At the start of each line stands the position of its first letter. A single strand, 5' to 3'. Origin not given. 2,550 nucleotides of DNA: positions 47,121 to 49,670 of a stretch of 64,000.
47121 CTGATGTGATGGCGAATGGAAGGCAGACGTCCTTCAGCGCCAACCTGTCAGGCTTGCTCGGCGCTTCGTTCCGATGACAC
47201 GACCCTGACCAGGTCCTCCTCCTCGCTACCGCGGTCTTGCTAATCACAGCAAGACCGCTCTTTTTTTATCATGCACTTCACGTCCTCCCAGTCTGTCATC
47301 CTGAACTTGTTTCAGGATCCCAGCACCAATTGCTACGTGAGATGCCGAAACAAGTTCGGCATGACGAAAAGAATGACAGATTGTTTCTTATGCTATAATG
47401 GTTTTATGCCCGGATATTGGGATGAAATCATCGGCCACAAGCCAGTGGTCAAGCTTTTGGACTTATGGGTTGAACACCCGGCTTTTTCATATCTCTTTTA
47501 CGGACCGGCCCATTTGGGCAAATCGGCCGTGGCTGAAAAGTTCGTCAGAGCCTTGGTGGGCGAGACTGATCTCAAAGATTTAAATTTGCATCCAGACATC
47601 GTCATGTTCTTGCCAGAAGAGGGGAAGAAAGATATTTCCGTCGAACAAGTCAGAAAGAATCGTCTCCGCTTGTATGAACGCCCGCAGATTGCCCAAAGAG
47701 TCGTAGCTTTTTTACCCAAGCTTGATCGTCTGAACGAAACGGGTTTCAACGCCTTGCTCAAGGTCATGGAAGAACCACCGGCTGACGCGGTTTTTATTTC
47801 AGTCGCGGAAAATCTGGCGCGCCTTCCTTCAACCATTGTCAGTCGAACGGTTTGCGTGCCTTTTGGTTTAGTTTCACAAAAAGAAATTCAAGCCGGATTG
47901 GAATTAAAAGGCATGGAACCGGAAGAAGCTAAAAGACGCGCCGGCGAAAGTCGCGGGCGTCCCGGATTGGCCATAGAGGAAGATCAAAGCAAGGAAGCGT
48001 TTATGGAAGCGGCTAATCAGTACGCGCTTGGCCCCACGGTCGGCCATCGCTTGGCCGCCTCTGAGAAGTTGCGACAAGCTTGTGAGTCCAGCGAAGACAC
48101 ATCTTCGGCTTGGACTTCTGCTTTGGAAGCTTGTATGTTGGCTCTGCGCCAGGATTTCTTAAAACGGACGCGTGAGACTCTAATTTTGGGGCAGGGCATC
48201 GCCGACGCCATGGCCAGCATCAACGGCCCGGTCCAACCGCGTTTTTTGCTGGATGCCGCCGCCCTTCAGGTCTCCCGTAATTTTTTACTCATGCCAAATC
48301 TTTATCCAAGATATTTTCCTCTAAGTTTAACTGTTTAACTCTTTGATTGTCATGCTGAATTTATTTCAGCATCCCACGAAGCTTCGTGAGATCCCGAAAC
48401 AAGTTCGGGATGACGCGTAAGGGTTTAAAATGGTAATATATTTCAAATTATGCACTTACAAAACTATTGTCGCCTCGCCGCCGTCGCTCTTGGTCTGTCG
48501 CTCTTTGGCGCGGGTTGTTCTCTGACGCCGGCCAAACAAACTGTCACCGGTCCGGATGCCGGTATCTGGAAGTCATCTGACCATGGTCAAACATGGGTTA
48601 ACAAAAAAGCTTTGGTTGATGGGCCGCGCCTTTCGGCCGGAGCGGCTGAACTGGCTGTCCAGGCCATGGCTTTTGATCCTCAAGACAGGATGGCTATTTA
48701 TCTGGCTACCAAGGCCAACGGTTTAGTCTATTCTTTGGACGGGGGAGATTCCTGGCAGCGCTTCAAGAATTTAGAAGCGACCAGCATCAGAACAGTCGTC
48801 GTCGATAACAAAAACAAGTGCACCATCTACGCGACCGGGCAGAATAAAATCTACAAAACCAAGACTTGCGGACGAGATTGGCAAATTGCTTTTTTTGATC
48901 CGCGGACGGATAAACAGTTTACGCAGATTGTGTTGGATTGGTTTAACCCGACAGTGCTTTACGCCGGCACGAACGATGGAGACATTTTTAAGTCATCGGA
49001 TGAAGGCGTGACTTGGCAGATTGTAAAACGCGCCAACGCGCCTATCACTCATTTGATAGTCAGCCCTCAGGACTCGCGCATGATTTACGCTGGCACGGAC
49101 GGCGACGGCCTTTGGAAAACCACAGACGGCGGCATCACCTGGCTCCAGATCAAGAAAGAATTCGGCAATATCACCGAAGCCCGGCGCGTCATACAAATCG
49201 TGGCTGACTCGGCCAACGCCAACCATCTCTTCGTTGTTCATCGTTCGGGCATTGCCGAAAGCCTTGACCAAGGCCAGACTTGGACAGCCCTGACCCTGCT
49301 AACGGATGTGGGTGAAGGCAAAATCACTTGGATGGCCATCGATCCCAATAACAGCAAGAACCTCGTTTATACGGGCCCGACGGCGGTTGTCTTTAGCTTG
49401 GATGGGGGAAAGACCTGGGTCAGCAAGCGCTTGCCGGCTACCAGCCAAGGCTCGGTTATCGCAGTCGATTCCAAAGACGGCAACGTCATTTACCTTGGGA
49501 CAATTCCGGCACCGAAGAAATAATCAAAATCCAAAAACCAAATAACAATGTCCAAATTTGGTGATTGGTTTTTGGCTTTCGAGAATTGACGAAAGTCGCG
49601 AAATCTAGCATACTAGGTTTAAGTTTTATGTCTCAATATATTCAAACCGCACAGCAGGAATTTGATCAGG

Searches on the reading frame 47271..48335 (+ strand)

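Call 14: search_protein_families(library=pfam, proteins=[window:47271-48335:+], max_evalue=0.01)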
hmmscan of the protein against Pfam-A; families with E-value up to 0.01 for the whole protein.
window:47271-48335:+ (355 aa): 2 families
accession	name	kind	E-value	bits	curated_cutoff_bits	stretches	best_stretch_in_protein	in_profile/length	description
PF13177.12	DNA_pol3_delta2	-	4.5e-21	75.9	27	1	71-198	19-157/161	DNA polymerase III, delta subunit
PF00004.35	AAA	-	0.0042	18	21.2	1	74-192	1-122/131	ATPase family associated with various cellular activities (AAA)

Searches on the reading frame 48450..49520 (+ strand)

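Call 14: search_protein_families(library=pfam, proteins=[window:48450-49520:+], max_evalue=0.01)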
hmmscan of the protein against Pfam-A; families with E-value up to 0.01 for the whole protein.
window:48450-49520:+ (357 aa): 9 families
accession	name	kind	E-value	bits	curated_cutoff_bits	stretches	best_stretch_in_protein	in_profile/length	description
PF15902.12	Sortilin-Vps10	-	6.1e-23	81.8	33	3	39-145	3-110/446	Sortilin, neurotensin receptor 3,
PF14870.12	PSII_BNR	-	1.4e-13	51.2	27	2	255-335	26-106/303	Photosynthesis system II assembly factor YCF48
PF02012.26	BNR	-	2.3e-10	39.3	27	0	94-104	2-12/12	BNR/Asp-box repeat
PF13088.12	BNR_2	-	4.6e-07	29.9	31.4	0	180-284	85-204/277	BNR repeat-like domain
PF13810.12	DUF4185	-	5.4e-06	26.3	39.5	0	37-91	127-182/309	Domain of unknown function (DUF4185)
PF03174.19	CHB_HEX_C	-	2.1e-05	24.8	23.6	0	93-118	38-63/76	Chitobiase/beta-hexosaminidase C-terminal domain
PF21471.3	Reelin_subrepeat-B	-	0.00048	20.4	27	0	92-112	62-82/127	Reelin subrepeat B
PF10647.15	Gmad1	-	0.0087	16.4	20.5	0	113-145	206-237/251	Lipoprotein LpqB beta-propeller domain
PF15899.11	BNR_6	-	0.0099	16.3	27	0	39-50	1-12/14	BNR-Asp box repeat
